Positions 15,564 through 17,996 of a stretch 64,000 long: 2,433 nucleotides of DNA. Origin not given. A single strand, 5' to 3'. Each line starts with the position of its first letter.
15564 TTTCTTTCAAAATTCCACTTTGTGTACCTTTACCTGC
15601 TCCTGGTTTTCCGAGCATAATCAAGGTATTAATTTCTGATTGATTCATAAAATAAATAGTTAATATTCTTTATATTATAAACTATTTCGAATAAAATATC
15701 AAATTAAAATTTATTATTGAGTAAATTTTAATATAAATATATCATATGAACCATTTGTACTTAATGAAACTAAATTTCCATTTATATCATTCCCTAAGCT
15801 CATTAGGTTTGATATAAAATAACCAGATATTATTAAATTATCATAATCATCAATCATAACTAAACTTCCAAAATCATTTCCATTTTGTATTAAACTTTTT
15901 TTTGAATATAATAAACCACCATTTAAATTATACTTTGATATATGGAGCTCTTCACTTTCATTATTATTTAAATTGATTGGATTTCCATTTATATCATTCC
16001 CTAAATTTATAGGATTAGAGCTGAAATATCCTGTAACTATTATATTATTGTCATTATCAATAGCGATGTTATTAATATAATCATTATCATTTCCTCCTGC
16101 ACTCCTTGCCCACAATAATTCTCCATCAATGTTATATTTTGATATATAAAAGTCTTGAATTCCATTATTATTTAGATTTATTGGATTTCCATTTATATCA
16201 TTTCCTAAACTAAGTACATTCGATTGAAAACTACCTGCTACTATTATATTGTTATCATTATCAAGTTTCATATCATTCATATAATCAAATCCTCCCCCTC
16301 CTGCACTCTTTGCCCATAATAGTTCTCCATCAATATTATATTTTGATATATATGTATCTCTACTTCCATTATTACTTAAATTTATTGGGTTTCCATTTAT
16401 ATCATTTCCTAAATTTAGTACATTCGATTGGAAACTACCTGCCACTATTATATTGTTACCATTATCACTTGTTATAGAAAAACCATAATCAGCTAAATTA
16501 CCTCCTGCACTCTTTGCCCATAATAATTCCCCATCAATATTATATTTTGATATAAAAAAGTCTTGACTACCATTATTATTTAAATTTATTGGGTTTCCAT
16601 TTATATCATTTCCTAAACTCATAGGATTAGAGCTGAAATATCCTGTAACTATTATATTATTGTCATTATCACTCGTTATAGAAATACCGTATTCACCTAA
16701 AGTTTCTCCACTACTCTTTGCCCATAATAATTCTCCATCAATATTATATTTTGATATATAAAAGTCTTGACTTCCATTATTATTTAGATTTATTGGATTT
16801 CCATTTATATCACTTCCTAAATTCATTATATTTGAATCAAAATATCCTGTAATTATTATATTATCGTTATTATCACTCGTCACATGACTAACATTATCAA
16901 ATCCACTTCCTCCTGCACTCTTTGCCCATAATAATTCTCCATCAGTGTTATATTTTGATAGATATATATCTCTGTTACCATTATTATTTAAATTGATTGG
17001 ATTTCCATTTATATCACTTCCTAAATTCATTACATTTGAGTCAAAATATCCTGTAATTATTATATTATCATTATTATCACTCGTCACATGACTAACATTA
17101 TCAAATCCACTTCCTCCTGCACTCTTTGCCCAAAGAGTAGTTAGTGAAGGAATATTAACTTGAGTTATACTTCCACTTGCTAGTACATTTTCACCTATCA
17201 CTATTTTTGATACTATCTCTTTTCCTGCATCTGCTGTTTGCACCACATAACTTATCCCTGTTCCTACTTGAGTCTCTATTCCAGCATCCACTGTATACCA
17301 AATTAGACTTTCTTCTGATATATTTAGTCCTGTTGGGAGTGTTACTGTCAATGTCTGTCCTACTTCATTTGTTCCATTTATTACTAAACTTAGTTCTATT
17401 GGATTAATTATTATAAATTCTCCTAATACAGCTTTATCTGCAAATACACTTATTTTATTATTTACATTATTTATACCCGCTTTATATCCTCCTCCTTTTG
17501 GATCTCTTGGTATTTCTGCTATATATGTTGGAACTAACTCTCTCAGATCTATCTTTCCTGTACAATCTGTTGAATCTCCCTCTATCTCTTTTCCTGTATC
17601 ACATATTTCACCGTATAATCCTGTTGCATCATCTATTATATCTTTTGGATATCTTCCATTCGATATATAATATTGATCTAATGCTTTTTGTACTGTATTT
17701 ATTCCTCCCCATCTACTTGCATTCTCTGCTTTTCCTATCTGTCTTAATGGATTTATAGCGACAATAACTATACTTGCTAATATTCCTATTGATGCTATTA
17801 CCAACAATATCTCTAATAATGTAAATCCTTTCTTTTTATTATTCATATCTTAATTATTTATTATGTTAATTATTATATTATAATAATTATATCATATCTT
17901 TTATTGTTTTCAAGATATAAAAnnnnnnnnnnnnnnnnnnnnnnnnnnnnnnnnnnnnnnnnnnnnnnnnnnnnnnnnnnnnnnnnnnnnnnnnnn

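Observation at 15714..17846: Pilin-like surface protein with a seven-blade SBBP-type propeller encoded by 204-bp tandem repeats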

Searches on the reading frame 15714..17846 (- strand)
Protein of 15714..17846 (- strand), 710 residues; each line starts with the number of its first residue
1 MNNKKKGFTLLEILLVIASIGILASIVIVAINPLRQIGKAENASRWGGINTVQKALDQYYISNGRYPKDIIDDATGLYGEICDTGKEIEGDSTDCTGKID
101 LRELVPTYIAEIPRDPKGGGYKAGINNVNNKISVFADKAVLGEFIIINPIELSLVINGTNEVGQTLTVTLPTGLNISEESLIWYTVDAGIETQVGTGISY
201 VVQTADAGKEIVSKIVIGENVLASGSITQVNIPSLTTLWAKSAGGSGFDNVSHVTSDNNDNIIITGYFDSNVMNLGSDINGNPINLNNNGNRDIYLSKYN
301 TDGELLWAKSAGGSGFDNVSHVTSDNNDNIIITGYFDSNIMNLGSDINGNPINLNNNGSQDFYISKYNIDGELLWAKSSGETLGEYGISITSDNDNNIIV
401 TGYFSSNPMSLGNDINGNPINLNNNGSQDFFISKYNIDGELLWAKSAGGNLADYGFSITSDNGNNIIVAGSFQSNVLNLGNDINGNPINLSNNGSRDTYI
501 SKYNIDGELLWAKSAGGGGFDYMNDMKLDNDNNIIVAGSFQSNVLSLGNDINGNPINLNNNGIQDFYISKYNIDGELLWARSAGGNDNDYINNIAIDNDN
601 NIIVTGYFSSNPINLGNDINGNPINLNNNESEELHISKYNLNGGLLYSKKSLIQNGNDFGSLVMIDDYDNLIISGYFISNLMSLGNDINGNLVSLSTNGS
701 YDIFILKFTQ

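Call 4: search_protein_families(library=pfam, proteins=[window:15714-17846:-], max_evalue=1)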
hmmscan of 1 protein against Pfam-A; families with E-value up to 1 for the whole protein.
window:15714-17846:- (710 aa): 6 families
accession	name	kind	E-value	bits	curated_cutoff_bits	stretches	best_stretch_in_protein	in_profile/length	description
PF17164.10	DUF5122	-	5.6e-07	30.2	27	0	287-305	14-32/36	Domain of unknown function (DUF5122) beta-propeller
PF23252.1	KH_PARP14_5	-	1.5e-06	28.6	23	0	252-269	36-53/70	PARP14, fifth type I KH domain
PF07963.17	N_methyl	-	0.0003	20.7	21.2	1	3-27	2-26/27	Prokaryotic N-terminal methylation motif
PF25293.1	Beta-prop_EMC1_N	-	0.048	13.8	34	0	294-339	131-175/219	EMC1 N-terminal beta-propeller domain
PF08334.16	T2SSG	-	0.054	14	21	1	35-68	4-37/108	Type II secretion system (T2SS), protein G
PF06720.17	Phi-29_GP16_7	-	0.17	12.7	27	1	43-74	31-62/94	Bacteriophage phi-29 early protein GP16.7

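Call 5: search_protein_families(library=ncbifam, proteins=[window:15714-17846:-], max_evalue=1)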
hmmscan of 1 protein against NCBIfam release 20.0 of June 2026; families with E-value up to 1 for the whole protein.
window:15714-17846:- (710 aa): 13 families
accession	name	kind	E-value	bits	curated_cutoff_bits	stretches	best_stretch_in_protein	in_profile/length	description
NF047494.1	Lepto_SBBP_lipo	equivalog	3e-18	65.7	400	4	277-429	88-233/466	SBBP repeat beta-propeller lipoprotein, LipL53 family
TIGR02608.1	delta_60_rpt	domain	1.8e-12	46.9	76.5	2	521-546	1-24/55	delta-60 repeat domain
TIGR01710.1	typeII_sec_gspG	equivalog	7.3e-11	42.2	88.85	1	6-68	1-61/134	type II secretion system major pseudopilin GspG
TIGR01708.2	typeII_sec_gspH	equivalog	1.2e-05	25.4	80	1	6-32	2-28/169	type II secretion system minor pseudopilin GspH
TIGR02532.1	IV_pilin_GFxxxE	domain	0.00015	21.5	16.3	1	5-28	1-24/24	prepilin-type N-terminal cleavage/methylation domain-containing protein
NF053639.1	Mfer334_fam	equivalog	0.00022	21.1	260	1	255-298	47-90/209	pseudomurein biosynthesis protein PmurB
NF041775.1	typeIV_PilA_Myxo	equivalog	0.00025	21.1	400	1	2-32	7-37/214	type IV pilin protein PilA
NF041013.1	T4P_ComGE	equivalog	0.0012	18.9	49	1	3-62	1-59/83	competence type IV pilus minor pilin ComGE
NF007862.0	PRK10574.1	equivalog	0.0015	18.6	138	1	3-31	2-30/145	prepilin peptidase-dependent pilin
NF040999.1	pilin_ComGC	equivalog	0.0024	18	75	1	5-67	1-61/84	competence type IV pilus major pilin ComGC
NF040982.1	ComGD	equivalog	0.014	15.8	70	1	5-33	1-29/139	competence type IV pilus minor pilin ComGD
TIGR02596.1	TIGR02596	subfamily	0.19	11.7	70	1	8-32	1-25/196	Verru_Chthon cassette protein D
NF040485.1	ZirU_fam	subfamily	0.34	11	100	1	166-266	44-140/210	ZirU family protein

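Call 9: find_homologous_proteins(query=window:15714-17846:-, max_evalue=0.001)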
Query window:15714-17846:- (710 aa): 1219 proteins with E <= 0.001 among 8000 candidates; the best 120 are listed.
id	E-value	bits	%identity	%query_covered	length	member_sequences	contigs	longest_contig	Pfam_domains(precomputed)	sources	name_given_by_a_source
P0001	0.0e+0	1527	100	100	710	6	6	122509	PF17164.11,PF23252.2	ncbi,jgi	-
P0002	1.0e-210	720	36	67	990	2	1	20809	PF18962.8,PF06739.18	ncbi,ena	-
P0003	4.2e-153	530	29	64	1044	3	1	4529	PF18962.8,PF06739.18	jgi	jgi:hypothetical protein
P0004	1.2e-144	502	30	72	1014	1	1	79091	PF18962.8,PF06739.18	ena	-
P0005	3.0e-139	484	35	65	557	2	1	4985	PF14529.13,PF17164.11,PF18962.8,PF06739.18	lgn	-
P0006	6.3e-137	476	34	66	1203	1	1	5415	PF18962.8,PF06739.18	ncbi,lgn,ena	-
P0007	9.7e-128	446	39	100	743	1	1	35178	PF07963.18,PF06739.18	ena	-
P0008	2.5e-122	428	36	66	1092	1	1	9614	PF18962.8,PF06739.18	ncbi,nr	ncbi:MAG: SBBP repeat-containing protein [Bacteroidota bacterium]|nr:SBBP repeat-containing protein 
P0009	4.4e-119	417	30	65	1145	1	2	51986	PF18962.8,PF06739.18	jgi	jgi:hypothetical protein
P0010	6.5e-119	417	39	100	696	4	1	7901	PF07963.18,PF06739.18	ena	-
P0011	8.0e-115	403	35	66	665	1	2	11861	PF18962.8,PF06739.18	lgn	-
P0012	4.0e-113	397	34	70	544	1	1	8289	PF17164.11,PF18962.8,PF20622.5,PF06739.18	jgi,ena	-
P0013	2.5e-112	395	37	68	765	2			PF13573.13,PF06739.18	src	-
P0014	8.9e-111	390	37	62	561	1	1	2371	PF17633.7,PF18962.8,PF20622.5,PF06739.18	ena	-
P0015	1.4e-108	382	39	54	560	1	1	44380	PF18962.8,PF06739.18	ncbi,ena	-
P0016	1.7e-106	376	34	66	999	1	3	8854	PF18962.8,PF25293.2,PF06739.18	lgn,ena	-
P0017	7.8e-106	373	32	66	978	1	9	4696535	PF18962.8,PF06739.18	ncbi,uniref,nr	ncbi:SBBP repeat-containing protein [Rufibacter sp. LB8]|uniref:SBBP repeat-containing protein n=1 T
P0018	3.6e-102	361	33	90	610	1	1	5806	PF07963.18,PF17164.11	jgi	jgi:prepilin-type N-terminal cleavage/methylation domain-containing protein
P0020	3.6e-97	345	39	53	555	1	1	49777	PF18962.8,PF06739.18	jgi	jgi:hypothetical protein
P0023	1.9e-96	342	33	66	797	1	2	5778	PF19408.6,PF18962.8,PF06739.18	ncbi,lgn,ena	-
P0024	3.6e-96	341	37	90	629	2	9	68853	PF07963.18,PF17164.11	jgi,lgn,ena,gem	-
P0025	3.6e-95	338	36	90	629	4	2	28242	PF07963.18,PF17164.11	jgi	jgi:prepilin-type N-terminal cleavage/methylation domain-containing protein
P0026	1.4e-94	336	33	66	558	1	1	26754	PF18962.8,PF06739.18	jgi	jgi:hypothetical protein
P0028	2.4e-93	332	31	66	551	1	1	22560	PF18962.8,PF20622.5,PF06739.18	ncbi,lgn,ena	-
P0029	4.3e-93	331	35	69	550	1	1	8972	PF18962.8,PF06739.18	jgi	jgi:hypothetical protein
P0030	6.6e-93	331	36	66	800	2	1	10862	PF18962.8,PF06739.18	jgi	-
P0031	2.3e-92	329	37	66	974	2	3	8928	PF13895.13,PF00801.27,PF28532.1,PF17164.11,PF18962.8,PF19081.7,PF06739.18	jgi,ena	-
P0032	2.4e-92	329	31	66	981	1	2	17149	PF18962.8,PF06739.18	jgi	jgi:hypothetical protein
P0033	3.5e-92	328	37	67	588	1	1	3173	PF17164.11,PF18962.8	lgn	-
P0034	4.7e-92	328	33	66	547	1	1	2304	PF18962.8,PF20622.5,PF11589.15,PF06739.18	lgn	-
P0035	6.7e-92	327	31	67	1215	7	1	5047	PF06739.18,PF05344.17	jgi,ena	jgi:hypothetical protein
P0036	7.4e-92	327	35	90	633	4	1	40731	PF07963.18,PF17164.11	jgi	jgi:prepilin-type N-terminal cleavage/methylation domain-containing protein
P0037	3.3e-91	325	36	53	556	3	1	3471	PF18962.8,PF06739.18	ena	-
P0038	7.2e-91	324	36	90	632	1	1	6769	PF07963.18,PF17164.11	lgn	-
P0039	1.9e-90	322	34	67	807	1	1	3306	PF18962.8,PF06739.18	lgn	-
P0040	2.3e-90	322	36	66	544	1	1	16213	PF18962.8,PF06739.18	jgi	jgi:hypothetical protein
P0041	2.3e-90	322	36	53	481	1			PF06739.18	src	-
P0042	5.2e-90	321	32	68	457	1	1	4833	PF20622.5,PF06739.18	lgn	-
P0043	1.3e-88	316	37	57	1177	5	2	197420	PF06739.18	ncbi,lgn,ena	-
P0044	4.0e-88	315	31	52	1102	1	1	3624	PF06739.18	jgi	-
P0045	6.5e-88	314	36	66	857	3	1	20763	PF25783.2,PF18962.8,PF19081.7,PF06739.18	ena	-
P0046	7.7e-88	314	31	67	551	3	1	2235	PF17164.11,PF18962.8,PF06739.18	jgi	jgi:hypothetical protein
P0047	9.5e-88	314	31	65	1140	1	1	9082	PF18962.8,PF17829.8,PF06739.18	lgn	-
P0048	9.7e-88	313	35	61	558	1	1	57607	PF18962.8,PF06739.18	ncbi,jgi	jgi:hypothetical protein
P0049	1.1e-87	313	34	66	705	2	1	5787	PF13573.13,PF06832.19,PF06739.18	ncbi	ncbi:MAG: SBBP repeat-containing protein, partial [Bacteroidales bacterium]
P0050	1.4e-87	313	32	81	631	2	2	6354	PF07963.18,PF17164.11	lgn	-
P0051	3.8e-87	312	33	67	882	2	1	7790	PF13385.14,PF06739.18,PF22544.3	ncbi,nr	ncbi:MAG: SBBP repeat-containing protein [Candidatus Cloacimonas sp.]|nr:SBBP repeat-containing prot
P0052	3.7e-86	308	35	60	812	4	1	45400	PF17164.11,PF19707.5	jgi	jgi:uncharacterized delta-60 repeat protein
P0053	5.7e-86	308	37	66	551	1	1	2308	PF18962.8,PF06739.18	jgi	jgi:hypothetical protein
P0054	1.3e-85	306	34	58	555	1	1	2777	PF18962.8,PF06739.18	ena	-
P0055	3.3e-85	305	37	55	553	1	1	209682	PF18962.8,PF06739.18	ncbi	-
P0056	8.8e-85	304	31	67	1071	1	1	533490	PF17164.11,PF18962.8,PF06739.18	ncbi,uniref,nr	ncbi:SBBP repeat-containing protein [Pontibacter anaerobius]|uniref:SBBP repeat-containing protein n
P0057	1.0e-84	304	34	52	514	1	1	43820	PF06739.18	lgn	-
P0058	1.2e-84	303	32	66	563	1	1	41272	PF18962.8,PF06739.18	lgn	-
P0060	7.9e-84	301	34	68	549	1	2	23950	PF18962.8,PF25293.2,PF06739.18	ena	-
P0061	8.0e-84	301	31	66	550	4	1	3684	PF18962.8,PF06739.18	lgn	-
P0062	1.7e-83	300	30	70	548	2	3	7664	PF18962.8,PF06739.18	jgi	jgi:hypothetical protein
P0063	3.4e-83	298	36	66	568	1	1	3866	PF13585.13,PF18962.8,PF20622.5,PF06739.18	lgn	-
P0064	7.7e-83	297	28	67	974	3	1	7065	PF17164.11,PF18962.8,PF06739.18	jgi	-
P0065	3.6e-82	295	39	63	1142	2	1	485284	PF13895.13,PF17164.11,PF18962.8,PF07354.19,PF19081.7,PF06739.18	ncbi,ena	-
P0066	4.2e-82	295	36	67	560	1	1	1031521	PF18962.8,PF06739.18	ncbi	-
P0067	4.9e-82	295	36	57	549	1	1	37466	PF17633.7,PF18962.8,PF06739.18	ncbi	ncbi:MAG: T9SS type A sorting domain-containing protein [Bacteroidia bacterium]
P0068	1.6e-81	293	35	65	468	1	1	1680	PF06739.18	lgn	-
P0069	2.4e-81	292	34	68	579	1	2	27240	PF18962.8,PF06739.18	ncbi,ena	-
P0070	4.3e-81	292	35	63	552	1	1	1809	PF18962.8,PF25293.2,PF06739.18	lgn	-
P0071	6.4e-81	291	34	68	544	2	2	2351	PF18962.8,PF06739.18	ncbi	-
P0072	8.6e-81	291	36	66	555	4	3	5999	PF18962.8,PF05935.18,PF06739.18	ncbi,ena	-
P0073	1.1e-80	290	33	66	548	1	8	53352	PF18962.8,PF05935.18,PF06739.18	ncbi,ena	-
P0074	1.2e-80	290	37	63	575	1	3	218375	PF18962.8,PF06739.18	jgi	jgi:hypothetical protein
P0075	2.5e-80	289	27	65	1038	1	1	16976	PF07679.23,PF13895.13,PF13927.13,PF06739.18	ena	-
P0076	2.7e-80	289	35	66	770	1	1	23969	PF13585.13,PF06739.18,PF04862.19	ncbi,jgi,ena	jgi:gliding motility-associated-like protein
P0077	3.4e-80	289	27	66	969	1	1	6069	PF18962.8,PF06739.18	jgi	-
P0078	3.4e-80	289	35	63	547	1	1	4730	PF18962.8,PF06739.18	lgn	-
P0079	3.5e-80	289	33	66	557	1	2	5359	PF18962.8,PF05935.18,PF06739.18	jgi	-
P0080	4.0e-80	288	35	56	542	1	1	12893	PF18962.8,PF06739.18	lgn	-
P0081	5.9e-80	288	37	67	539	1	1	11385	PF18962.8,PF06739.18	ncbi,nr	ncbi:MAG: SBBP repeat-containing protein [Bacteroidota bacterium]|nr:SBBP repeat-containing protein 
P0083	1.1e-79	287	38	66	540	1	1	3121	PF18962.8,PF06739.18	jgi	jgi:hypothetical protein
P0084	2.9e-79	285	31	64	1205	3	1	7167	PF18962.8,PF06739.18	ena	-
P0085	3.9e-79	285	36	66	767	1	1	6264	PF13573.13,PF18962.8,PF06832.19,PF06739.18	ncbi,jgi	ncbi:MAG: SBBP repeat-containing protein [Bacteroidales bacterium]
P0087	5.3e-79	285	31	66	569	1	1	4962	PF18962.8,PF06739.18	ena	-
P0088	6.1e-79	284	34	70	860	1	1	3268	PF18962.8,PF06739.18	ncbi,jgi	jgi:hypothetical protein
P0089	7.5e-79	284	33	57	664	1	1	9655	PF18962.8,PF06739.18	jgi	jgi:hypothetical protein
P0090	1.1e-78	284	38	66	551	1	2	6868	PF18962.8,PF06739.18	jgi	jgi:hypothetical protein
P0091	1.4e-78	283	34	67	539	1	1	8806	PF18962.8,PF06739.18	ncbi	-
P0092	2.2e-78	283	33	66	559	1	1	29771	PF18962.8,PF06739.18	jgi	jgi:hypothetical protein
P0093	2.2e-78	283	38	70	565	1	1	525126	PF18962.8,PF06739.18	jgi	jgi:type IX secretion system substrate protein/beta-propeller repeat-containing protein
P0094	2.4e-78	282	31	66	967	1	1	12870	PF18962.8,PF06739.18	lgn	-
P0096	4.0e-77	278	38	67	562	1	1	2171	PF18962.8,PF06739.18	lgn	-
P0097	5.2e-77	278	32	91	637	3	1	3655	PF07963.18,PF17164.11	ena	-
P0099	6.6e-77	278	36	68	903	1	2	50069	PF18962.8,PF19081.7,PF06739.18,PF04862.19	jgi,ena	-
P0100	8.9e-77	277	27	65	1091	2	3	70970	PF07679.23,PF13927.13,PF01436.28,PF06739.18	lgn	-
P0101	1.4e-76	277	32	66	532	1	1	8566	PF18962.8,PF06739.18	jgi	-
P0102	1.5e-76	276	33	91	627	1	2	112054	PF07963.18,PF17164.11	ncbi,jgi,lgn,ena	jgi:prepilin-type N-terminal cleavage/methylation domain-containing protein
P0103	1.6e-76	276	38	66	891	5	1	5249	PF02412.24,PF06739.18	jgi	jgi:hypothetical protein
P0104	2.2e-76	276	31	65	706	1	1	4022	PF18962.8,PF06739.18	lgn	-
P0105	3.1e-76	275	38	62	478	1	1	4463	PF26421.1,PF06739.18,PF23414.2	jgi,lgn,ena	-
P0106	3.5e-76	275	35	66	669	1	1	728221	PF18962.8,PF06739.18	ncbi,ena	-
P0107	3.7e-76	275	32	66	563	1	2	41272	PF18962.8,PF13540.13,PF06739.18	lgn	-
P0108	4.4e-76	275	25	72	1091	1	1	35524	PF07679.23,PF13927.13,PF06739.18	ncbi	-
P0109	4.7e-76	275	33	66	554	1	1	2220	PF18962.8,PF06739.18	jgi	-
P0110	5.4e-76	275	32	69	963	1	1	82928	PF18962.8,PF06739.18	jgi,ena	-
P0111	8.4e-76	274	36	63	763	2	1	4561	PF13895.13,PF07354.19,PF19081.7,PF06739.18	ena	-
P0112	1.1e-75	274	26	71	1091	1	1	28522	PF07679.23,PF13927.13,PF06739.18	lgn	-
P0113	1.2e-75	274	36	66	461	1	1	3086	PF20622.5,PF06739.18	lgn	-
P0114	6.2e-75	271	33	67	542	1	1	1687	PF17164.11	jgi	jgi:uncharacterized delta-60 repeat protein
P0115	7.2e-75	271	34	66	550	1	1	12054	PF13585.13,PF18962.8,PF06739.18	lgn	-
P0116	1.0e-74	270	31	66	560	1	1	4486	PF18962.8,PF06739.18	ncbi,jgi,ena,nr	ncbi:MAG TPA: T9SS type A sorting domain-containing protein [Bacteroidia bacterium]|nr:T9SS type A s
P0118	1.4e-74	270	32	58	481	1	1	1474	PF18962.8,PF06739.18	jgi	-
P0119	1.7e-74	270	34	64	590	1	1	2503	PF18962.8,PF06739.18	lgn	-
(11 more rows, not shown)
